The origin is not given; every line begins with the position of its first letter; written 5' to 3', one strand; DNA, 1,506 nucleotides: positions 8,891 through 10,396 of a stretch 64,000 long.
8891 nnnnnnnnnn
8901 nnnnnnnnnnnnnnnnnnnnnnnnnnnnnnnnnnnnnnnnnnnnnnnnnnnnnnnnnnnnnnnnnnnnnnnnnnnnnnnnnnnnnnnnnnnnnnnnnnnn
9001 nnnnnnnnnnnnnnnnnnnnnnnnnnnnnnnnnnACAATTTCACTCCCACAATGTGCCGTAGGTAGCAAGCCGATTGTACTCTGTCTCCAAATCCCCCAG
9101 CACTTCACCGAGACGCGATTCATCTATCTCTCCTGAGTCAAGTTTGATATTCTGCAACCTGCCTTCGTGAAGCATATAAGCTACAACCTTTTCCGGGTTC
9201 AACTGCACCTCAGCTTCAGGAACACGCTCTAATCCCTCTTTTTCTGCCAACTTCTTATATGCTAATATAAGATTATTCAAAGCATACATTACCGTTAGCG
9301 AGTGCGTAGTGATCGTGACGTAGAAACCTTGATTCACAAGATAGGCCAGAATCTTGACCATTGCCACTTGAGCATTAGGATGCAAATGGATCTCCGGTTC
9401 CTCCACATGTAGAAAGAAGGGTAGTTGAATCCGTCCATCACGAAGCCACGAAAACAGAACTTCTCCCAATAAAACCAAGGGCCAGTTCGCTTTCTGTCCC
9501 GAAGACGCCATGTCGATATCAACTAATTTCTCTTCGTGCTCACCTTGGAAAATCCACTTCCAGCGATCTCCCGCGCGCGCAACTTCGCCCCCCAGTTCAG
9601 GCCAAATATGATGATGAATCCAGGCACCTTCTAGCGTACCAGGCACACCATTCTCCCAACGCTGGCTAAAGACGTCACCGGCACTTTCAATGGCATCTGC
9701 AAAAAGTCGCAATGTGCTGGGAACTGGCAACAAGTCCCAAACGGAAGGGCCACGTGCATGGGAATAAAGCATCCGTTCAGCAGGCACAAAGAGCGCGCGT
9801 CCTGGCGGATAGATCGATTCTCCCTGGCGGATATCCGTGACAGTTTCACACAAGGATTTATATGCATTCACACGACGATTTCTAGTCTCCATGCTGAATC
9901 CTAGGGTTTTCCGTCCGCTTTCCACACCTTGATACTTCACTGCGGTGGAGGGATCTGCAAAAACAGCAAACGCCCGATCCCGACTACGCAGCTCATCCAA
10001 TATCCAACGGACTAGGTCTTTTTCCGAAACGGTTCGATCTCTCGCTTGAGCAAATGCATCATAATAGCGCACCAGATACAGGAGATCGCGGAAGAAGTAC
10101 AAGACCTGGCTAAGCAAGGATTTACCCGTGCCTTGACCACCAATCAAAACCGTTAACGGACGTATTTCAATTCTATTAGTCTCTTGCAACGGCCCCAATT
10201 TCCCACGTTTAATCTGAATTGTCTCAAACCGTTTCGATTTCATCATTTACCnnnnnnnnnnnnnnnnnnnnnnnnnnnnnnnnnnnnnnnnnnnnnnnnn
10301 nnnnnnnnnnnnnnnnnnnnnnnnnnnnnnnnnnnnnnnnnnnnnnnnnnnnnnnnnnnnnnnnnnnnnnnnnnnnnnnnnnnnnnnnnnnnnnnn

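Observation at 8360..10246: Low-GC two-gene cassette (ABC/AAA_21-type ATPase + orphan Cys-rich protein) spliced seamlessly into the dcw operon between murG/cvpA-like and murC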

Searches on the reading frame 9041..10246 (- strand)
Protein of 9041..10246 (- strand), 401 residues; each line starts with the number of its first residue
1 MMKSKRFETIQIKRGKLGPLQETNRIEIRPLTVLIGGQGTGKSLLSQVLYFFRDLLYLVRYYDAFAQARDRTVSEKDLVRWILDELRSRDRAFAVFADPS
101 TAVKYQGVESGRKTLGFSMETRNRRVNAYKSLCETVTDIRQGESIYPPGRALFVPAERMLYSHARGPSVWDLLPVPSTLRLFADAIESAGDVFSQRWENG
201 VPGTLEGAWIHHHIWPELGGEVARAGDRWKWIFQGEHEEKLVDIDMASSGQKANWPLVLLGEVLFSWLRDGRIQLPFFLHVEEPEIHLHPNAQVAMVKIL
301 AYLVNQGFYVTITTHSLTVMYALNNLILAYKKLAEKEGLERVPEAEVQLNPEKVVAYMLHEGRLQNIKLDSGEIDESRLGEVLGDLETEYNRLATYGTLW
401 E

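Call 3: search_protein_families(library=pfam, proteins=[window:9041-10246:-], max_evalue=1)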
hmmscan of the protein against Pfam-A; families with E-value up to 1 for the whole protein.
window:9041-10246:- (401 aa): 2 families
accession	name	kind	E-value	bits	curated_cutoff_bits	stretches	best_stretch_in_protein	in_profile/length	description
PF13175.12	AAA_15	-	1.4e-14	55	32.1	2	242-317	296-371/374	AAA ATPase domain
PF13304.12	AAA_21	-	5.4e-09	37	27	2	278-319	261-302/304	AAA domain, putative AbiEii toxin, Type IV TA system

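Call 4: search_protein_families(library=padloc, proteins=[window:9041-10246:-], max_evalue=1)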
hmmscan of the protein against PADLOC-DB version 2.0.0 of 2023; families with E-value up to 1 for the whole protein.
window:9041-10246:- (401 aa): 103 families (the best 25 are shown)
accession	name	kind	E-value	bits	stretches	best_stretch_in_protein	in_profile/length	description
PDLC04033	PD-T4-4_A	-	1.1e-18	65.7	2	278-368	328-423/460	-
PDLC02979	AriA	-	3.9e-17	61.1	2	233-318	290-371/373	-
PDLC03878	NsnB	-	9.6e-17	59.8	2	280-335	241-295/345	-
PDLC04710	PDC-M56A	-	6.5e-16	56.3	2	239-326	204-291/382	-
PDLC04664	PDC-M47A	-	8e-15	52.7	1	278-363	324-411/461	-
PDLC04032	PD-T4-4_A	-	9.7e-15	52.5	1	278-396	349-468/474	-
PDLC04562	PDC-M29A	-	1.2e-13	49.1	2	13-194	5-164/410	-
PDLC04214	HEC-02A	-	2.2e-11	41.6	2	218-324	189-286/338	-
PDLC02980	AriA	-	4e-11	41.4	2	278-320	261-303/304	-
PDLC04176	HEC-01A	-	2.9e-09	34.7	2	278-331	279-334/371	-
PDLC04177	HEC-01A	-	1.4e-08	32.2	2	277-345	298-368/393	-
PDLC00091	GajA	-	2.3e-08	31.4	1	276-327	297-351/627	AAA ATPase domain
PDLC02358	Old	-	4.7e-08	30.3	1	278-320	287-329/578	Old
PDLC04178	HEC-01A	-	5.7e-08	30.2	2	276-316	288-327/399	-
PDLC04175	HEC-01A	-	1.1e-07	29.3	2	2-55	1-51/363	-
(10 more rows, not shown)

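Call 7: search_protein_families(library=ncbifam, proteins=[window:9041-10246:-], max_evalue=1)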
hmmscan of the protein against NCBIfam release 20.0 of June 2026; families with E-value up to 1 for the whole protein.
window:9041-10246:- (401 aa): 12 families
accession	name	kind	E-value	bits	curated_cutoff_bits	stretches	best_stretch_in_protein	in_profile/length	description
NF047739.1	antiphage_MADS3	equivalog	5.4e-07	29.1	420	2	25-103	17-95/427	methylation-associated defense system AAA family ATPase MAD3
NF010159.0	PRK13638.1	equivalog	9.4e-05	21.9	489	1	278-328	157-207/271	energy-coupling factor ABC transporter ATP-binding protein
TIGR03873.1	F420-0_ABC_ATP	hypoth_equivalog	0.0021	17.4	372.4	1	274-324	154-206/256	putative F420-0 ABC transporter ATP-binding protein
NF038234.1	retron_eff_Eco8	equivalog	0.0037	15.9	250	1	244-318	243-323/679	retron Eco8 family effector endonuclease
NF041760.1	PtuA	equivalog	0.0041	16.1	500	1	282-325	383-425/524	retron Ec78 anti-phage system effector ATPase PtuA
TIGR01166.1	cbiO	subfamily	0.032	13.7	211.8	1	278-317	148-187/190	cobalt ABC transporter, ATP-binding protein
TIGR04521.1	ECF_ATPase_2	equivalog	0.037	13.1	330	0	276-328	163-216/279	energy-coupling factor transporter ATPase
NF010170.0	PRK13651.1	equivalog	0.044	12.7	432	1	276-330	184-238/308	cobalt transporter ATP-binding subunit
TIGR02673.1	FtsE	equivalog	0.078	12.6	264.85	1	274-325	154-205/214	cell division ATP-binding protein FtsE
NF008994.0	PRK12337.1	equivalog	0.078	11.5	603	1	25-49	257-282/492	2-phosphoglycerate kinase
NF045780.1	TrlF_fam_ATP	equivalog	0.15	10.7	350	1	4-48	287-328/944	TrlF family AAA-like ATPase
NF040873.1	AztA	equivalog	0.19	11.2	220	0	25-49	14-38/191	zinc ABC transporter ATP-binding protein AztA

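Call 8: search_protein_families(library=phrogs, proteins=[window:9041-10246:-], max_evalue=1)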
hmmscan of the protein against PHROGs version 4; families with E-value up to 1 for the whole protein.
window:9041-10246:- (401 aa): 10 families
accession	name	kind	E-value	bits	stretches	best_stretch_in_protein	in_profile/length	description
phrog_14430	-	unknown function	1.4e-17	65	2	210-329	281-391/444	-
phrog_13167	-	unknown function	5.8e-10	39.6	2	278-330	340-392/477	-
phrog_4747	-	unknown function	2.6e-09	37.7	1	273-316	331-375/610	-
phrog_3940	-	unknown function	2.6e-06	27.5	1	278-327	256-306/537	-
phrog_21420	-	unknown function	1e-05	25.2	1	280-319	530-569/654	-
phrog_9802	-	unknown function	1.1e-05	25.6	1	227-327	237-335/438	-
phrog_7507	-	unknown function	0.00042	20.8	1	235-316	374-446/483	-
phrog_8323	-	unknown function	0.00088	18.9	1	281-321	327-366/623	-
phrog_8066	-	unknown function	0.044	13.6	1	281-320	389-429/522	-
phrog_25246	-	moron, auxiliary metabolic gene and host takeover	0.096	12.1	1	278-325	283-329/616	ABC transporter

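Call 11: find_homologous_proteins(query=window:9041-10246:-, max_evalue=0.001)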
Query window:9041-10246:- (401 aa): 345 proteins with E <= 0.001 among 6092 candidates; the best 120 are listed.
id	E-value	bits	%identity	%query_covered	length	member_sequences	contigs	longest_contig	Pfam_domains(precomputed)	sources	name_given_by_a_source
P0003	1.4e-269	912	100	100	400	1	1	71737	PF13175.13,PF13304.13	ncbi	-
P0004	1.0e-226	770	84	100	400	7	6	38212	PF13175.13,PF13304.13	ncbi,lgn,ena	-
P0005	1.1e-132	461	56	98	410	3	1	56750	PF13175.13,PF13304.13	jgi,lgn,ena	-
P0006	1.2e-129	451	54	100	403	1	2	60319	PF13175.13,PF13304.13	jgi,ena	-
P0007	9.5e-116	405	52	98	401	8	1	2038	PF13175.13,PF13304.13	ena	-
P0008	3.1e-108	380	52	94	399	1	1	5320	PF13175.13,PF13304.13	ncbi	-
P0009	3.3e-108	380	49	97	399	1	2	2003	PF13175.13,PF13304.13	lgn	-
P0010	1.2e-107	378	51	97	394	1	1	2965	PF13175.13,PF13304.13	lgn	-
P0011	1.4e-106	375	51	96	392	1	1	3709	PF13175.13,PF13304.13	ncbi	-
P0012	1.1e-105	372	50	96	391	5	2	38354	PF13175.13,PF13304.13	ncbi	ncbi:MAG: AAA family ATPase [Anaerolineae bacterium]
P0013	1.4e-105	372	50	96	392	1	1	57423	PF13175.13,PF13304.13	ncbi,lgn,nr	ncbi:MAG: ATP-binding protein [Thermoflexales bacterium]|nr:ATP-binding protein [Thermoflexales bact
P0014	4.2e-105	370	49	96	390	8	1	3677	PF13175.13,PF13304.13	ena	-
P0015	6.6e-105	369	50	96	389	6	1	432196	PF13175.13,PF13304.13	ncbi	-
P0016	7.4e-105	369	51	96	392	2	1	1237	PF13175.13,PF13304.13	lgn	-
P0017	5.0e-104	366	51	96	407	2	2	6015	PF13175.13,PF13304.13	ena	-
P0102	1.6e-80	289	40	96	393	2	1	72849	PF13175.13,PF13304.13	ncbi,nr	ncbi:MAG: AAA family ATPase [Deltaproteobacteria bacterium]|nr:AAA family ATPase [Deltaproteobacteri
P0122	2.0e-75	272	43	98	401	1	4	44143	PF13175.13,PF13304.13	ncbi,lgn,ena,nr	nr:AAA family ATPase [Ardenticatena sp.]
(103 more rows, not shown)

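Call 17: find_encoding_contigs(protein=P0005, flank=6000, max_places=2)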
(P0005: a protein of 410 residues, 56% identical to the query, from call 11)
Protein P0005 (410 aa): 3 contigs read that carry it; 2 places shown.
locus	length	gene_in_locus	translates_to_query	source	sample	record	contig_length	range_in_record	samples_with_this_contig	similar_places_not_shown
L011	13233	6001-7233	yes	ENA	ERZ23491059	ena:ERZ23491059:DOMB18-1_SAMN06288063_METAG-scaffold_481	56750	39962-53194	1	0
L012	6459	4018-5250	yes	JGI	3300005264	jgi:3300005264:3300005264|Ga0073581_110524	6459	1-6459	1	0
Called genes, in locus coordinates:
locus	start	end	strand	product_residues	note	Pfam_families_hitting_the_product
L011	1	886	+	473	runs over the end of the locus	PF01225:Mur_ligase, PF08245:Mur_ligase_M, PF02875:Mur_ligase_C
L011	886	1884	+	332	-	PF00953:Glycos_transf_4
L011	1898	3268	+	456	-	PF21799:MurD-like_N, PF08245:Mur_ligase_M, PF02875:Mur_ligase_C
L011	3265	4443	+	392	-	PF01098:FTSW_RODA_SPOVE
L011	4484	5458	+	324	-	PF03033:Glyco_transf_28, PF04101:Glyco_tran_28_C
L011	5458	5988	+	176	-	PF02674:Colicin_V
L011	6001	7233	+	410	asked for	PF13175:AAA_15, PF13304:AAA_21 (weak)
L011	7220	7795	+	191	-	-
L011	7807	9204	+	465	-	PF01225:Mur_ligase, PF08245:Mur_ligase_M, PF02875:Mur_ligase_C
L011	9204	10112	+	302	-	PF01565:FAD_binding_4, PF02873:MurB_C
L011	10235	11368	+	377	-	PF01820:Dala_Dala_lig_N, PF07478:Dala_Dala_lig_C, PF02222:ATP-grasp (weak), PF02786:CPSase_L_D2 (weak)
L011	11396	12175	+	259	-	PF03799:FtsQ_DivIB_C (weak)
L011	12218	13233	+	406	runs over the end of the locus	PF11104:PilM_2 (faint), PF02491:SHS2_FTSA, PF06277:EutA (weak), PF06723:MreB_Mbl, PF14450:FtsA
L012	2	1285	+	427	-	PF08245:Mur_ligase_M, PF02875:Mur_ligase_C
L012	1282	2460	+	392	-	PF01098:FTSW_RODA_SPOVE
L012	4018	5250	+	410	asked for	PF13175:AAA_15, PF13304:AAA_21 (weak)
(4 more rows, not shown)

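Call 18: find_encoding_contigs(protein=P0006, flank=6000, max_places=2)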
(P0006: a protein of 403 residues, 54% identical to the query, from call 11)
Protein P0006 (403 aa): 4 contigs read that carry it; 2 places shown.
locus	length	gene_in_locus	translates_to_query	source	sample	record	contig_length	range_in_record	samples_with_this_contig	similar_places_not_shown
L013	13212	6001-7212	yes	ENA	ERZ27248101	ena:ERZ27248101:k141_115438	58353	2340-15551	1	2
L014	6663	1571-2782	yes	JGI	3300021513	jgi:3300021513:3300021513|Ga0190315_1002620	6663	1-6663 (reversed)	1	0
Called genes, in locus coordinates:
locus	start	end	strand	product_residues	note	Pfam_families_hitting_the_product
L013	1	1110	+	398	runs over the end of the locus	PF01139:RtcB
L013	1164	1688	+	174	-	-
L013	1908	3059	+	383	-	PF11611:DUF4352 (faint)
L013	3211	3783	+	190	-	-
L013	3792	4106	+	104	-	-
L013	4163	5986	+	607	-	-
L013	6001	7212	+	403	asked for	PF13175:AAA_15, PF13304:AAA_21 (weak)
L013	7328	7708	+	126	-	-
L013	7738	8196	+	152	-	-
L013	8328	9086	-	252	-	-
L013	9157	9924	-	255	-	-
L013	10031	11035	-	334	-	PF00079:Serpin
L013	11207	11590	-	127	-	-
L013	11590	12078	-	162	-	-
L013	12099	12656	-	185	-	-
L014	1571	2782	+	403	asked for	PF13175:AAA_15, PF13304:AAA_21 (weak)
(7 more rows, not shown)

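Call 26: find_related_loci(query=A2, collection=metagenome_contigs, flank=5000)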
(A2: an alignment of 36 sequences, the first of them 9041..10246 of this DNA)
Query A2 (401 aa) in metagenome_contigs; peptide patterns used: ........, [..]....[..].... (x = any residue, [..] = any of these).
600 stretches matched a pattern (row limit reached: there are more); 72 encode a relative of the query (tblastn E <= 1e-3); 72 distinct loci.
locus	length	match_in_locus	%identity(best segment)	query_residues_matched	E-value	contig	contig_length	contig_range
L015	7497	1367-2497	49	9-393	1e-92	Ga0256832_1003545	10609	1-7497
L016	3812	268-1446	40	7-393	2e-76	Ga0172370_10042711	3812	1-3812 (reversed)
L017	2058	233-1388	43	3-395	1e-74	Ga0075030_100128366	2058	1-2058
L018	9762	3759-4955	40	8-391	1e-67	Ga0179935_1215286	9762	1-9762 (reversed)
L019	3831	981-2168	39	15-400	1e-64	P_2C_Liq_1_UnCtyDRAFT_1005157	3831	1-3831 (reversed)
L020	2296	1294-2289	39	4-338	4e-63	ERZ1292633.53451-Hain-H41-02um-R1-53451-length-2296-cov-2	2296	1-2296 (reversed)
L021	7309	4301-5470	35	8-395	9e-61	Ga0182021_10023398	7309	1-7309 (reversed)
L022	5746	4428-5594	36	1-395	6e-60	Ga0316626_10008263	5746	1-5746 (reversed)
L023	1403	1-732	46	167-401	3e-61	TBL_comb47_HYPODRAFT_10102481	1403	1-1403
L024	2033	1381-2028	48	7-231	3e-55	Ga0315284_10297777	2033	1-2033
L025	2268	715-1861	59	8-393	2e-84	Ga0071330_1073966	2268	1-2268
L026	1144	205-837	36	26-233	2e-33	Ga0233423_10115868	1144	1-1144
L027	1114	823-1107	42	6-94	6e-15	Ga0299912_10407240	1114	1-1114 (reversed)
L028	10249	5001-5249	32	278-377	1e-9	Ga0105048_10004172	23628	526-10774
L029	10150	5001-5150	44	278-327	1e-8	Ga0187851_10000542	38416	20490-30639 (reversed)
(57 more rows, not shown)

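Call 45: find_encoding_contigs(protein=P0013, flank=5000, max_places=1)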
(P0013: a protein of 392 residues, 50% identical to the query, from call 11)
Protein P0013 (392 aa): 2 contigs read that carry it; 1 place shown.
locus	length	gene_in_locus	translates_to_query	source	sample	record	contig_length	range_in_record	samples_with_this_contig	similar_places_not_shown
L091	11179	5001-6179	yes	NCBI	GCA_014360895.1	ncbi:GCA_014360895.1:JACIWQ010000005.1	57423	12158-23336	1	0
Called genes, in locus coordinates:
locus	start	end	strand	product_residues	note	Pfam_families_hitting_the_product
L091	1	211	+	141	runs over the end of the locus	PF13470:PIN_3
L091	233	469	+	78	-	-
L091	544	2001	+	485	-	PF21799:MurD-like_N, PF08245:Mur_ligase_M, PF02875:Mur_ligase_C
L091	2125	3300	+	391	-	PF01098:FTSW_RODA_SPOVE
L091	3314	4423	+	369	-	PF03033:Glyco_transf_28, PF04101:Glyco_tran_28_C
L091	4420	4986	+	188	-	PF02674:Colicin_V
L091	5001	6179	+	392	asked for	PF13175:AAA_15, PF13304:AAA_21 (weak)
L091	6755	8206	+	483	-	PF01225:Mur_ligase, PF08245:Mur_ligase_M, PF02875:Mur_ligase_C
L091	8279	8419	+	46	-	-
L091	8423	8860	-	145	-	PF01850:PIN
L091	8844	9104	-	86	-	-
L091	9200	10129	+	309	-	PF01565:FAD_binding_4, PF02873:MurB_C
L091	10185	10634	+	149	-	PF13366:PDDEXK_3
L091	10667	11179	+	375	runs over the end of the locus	PF01820:Dala_Dala_lig_N, PF02786:CPSase_L_D2, PF02222:ATP-grasp, PF07478:Dala_Dala_lig_C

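Call 46: find_encoding_contigs(protein=P0015, flank=5000, max_places=1)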
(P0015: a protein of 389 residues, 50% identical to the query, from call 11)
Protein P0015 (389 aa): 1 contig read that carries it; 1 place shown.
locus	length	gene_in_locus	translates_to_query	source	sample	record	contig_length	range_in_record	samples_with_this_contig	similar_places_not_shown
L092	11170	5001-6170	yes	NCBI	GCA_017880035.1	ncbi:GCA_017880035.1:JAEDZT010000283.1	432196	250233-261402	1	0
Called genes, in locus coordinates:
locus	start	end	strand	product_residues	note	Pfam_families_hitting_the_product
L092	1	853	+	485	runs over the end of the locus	PF21799:MurD-like_N, PF08245:Mur_ligase_M, PF02875:Mur_ligase_C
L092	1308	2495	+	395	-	PF01098:FTSW_RODA_SPOVE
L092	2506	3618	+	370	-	PF03033:Glyco_transf_28, PF04101:Glyco_tran_28_C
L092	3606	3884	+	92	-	PF03683:UPF0175, PF24001:DUF7317 (weak)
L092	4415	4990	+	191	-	PF02674:Colicin_V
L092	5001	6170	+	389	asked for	PF13304:AAA_21 (weak), PF13175:AAA_15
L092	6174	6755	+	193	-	-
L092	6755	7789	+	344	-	PF01225:Mur_ligase, PF08245:Mur_ligase_M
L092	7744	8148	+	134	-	PF02875:Mur_ligase_C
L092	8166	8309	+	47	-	-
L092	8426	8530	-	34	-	-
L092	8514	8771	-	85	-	-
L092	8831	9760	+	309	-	PF01565:FAD_binding_4, PF02873:MurB_C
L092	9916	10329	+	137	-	PF13366:PDDEXK_3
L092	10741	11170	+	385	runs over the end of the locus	PF01820:Dala_Dala_lig_N, PF02786:CPSase_L_D2, PF02222:ATP-grasp, PF07478:Dala_Dala_lig_C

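Call 47: find_encoding_contigs(protein=P0122, flank=5000, max_places=1)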
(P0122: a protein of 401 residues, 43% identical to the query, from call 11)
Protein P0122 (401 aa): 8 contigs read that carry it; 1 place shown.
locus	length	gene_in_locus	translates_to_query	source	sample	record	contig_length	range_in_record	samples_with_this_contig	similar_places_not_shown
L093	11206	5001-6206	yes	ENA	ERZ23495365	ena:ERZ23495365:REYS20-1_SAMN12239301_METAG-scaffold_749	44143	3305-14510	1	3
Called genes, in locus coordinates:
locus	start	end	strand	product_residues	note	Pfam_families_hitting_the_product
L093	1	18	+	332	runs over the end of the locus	PF13495:Phage_int_SAM_4, PF00589:Phage_integrase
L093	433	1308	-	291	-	PF00903:Glyoxalase, PF13669:Glyoxalase_4 (faint), PF18029:Glyoxalase_6 (faint), PF22677:Ble-like_N (faint), PF00903:Glyoxalase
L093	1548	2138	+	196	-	PF12867:DinB_2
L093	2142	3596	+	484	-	PF13231:PMT_2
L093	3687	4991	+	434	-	PF01336:tRNA_anti-codon, PF00152:tRNA-synt_2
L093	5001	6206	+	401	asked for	PF13304:AAA_21 (weak), PF13175:AAA_15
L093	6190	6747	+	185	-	-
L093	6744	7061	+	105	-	-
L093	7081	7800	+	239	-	PF02754:CCG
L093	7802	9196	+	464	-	PF02589:LUD_dom, PF13187:Fer4_9 (faint), PF12797:Fer4_2 (faint), PF13237:Fer4_10 (faint), PF00037:Fer4 (faint), PF12798:Fer4_3 (faint), PF12838:Fer4_7, PF13183:Fer4_8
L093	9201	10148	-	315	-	PF00072:Response_reg, PF00990:GGDEF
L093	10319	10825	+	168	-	-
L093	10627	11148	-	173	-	PF00009:GTP_EFTU (faint), PF00025:Arf, PF02421:FeoB_N (faint), PF03193:RsgA_GTPase (faint), PF00071:Ras, PF08477:Roc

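Call 48: find_encoding_contigs(protein=P0102, flank=5000, max_places=1)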
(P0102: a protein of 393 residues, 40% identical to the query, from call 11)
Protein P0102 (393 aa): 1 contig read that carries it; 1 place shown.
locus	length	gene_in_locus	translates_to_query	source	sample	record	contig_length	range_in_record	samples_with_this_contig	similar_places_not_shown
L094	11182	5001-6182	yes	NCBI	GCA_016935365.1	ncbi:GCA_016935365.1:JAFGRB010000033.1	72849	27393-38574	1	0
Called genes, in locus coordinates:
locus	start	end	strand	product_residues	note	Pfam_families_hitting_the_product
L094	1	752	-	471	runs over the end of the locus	PF01078:Mg_chelatase (faint), PF00158:Sigma54_activat, PF14532:Sigma54_activ_2, PF25601:AAA_lid_14, PF02954:HTH_8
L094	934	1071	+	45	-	-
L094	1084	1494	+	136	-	-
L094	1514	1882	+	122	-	-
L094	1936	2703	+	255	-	PF03747:ADP_ribosyl_GH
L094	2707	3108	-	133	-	PF01850:PIN (weak)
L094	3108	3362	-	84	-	-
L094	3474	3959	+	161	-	PF00583:Acetyltransf_1, PF13673:Acetyltransf_10, PF13508:Acetyltransf_7, PF14542:Acetyltransf_CG (weak)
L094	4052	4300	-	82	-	-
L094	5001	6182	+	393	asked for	PF13175:AAA_15, PF13304:AAA_21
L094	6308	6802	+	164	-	-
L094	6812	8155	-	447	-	PF02667:SCFA_trans, PF03806:ABG_transport (weak)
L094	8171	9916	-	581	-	PF07894:SACK1 (faint), PF13091:PLDc_2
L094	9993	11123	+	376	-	PF00285:Citrate_synt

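Call 55: search_protein_families(library=padloc, proteins=[L011:7220-7795:+, L018:5009-5581:+, L015:2540-3145:+, L016:1478-2074:+, L021:5498-6100:+, L093:6190-6747:+, L092:6174-6755:+], max_evalue=0.1)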
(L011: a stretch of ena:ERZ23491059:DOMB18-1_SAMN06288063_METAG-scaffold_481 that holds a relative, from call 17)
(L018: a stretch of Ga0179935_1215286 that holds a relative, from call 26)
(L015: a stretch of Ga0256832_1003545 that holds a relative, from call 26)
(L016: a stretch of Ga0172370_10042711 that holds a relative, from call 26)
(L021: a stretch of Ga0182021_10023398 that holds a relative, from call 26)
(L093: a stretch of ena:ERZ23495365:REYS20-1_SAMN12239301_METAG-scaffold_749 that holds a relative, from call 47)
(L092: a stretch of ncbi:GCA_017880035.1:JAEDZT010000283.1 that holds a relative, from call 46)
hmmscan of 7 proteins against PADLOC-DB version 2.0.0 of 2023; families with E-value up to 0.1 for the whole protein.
L011:7220-7795:+ (191 aa): 0 families

L018:5009-5581:+ (190 aa): 1 family
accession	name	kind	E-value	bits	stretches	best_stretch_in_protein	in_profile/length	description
PDLC04563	PDC-M29B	-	0.028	12.5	1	72-109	84-121/164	-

L015:2540-3145:+ (201 aa): 1 family
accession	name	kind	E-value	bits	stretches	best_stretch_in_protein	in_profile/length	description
PDLC04563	PDC-M29B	-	0.0044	15.1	1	63-99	81-118/164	-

L016:1478-2074:+ (198 aa): 2 families
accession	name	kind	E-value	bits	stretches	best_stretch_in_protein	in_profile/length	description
PDLC04563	PDC-M29B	-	0.00041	18.5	1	79-116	80-117/164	-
PDLC04668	PDC-M47B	-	0.011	13.4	1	66-105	73-110/186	-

L021:5498-6100:+ (200 aa): 0 families

L093:6190-6747:+ (185 aa): 1 family
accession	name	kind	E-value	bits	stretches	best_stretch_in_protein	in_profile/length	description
PDLC04563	PDC-M29B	-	0.00041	18.5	1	47-93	71-113/164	-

L092:6174-6755:+ (193 aa): 0 families
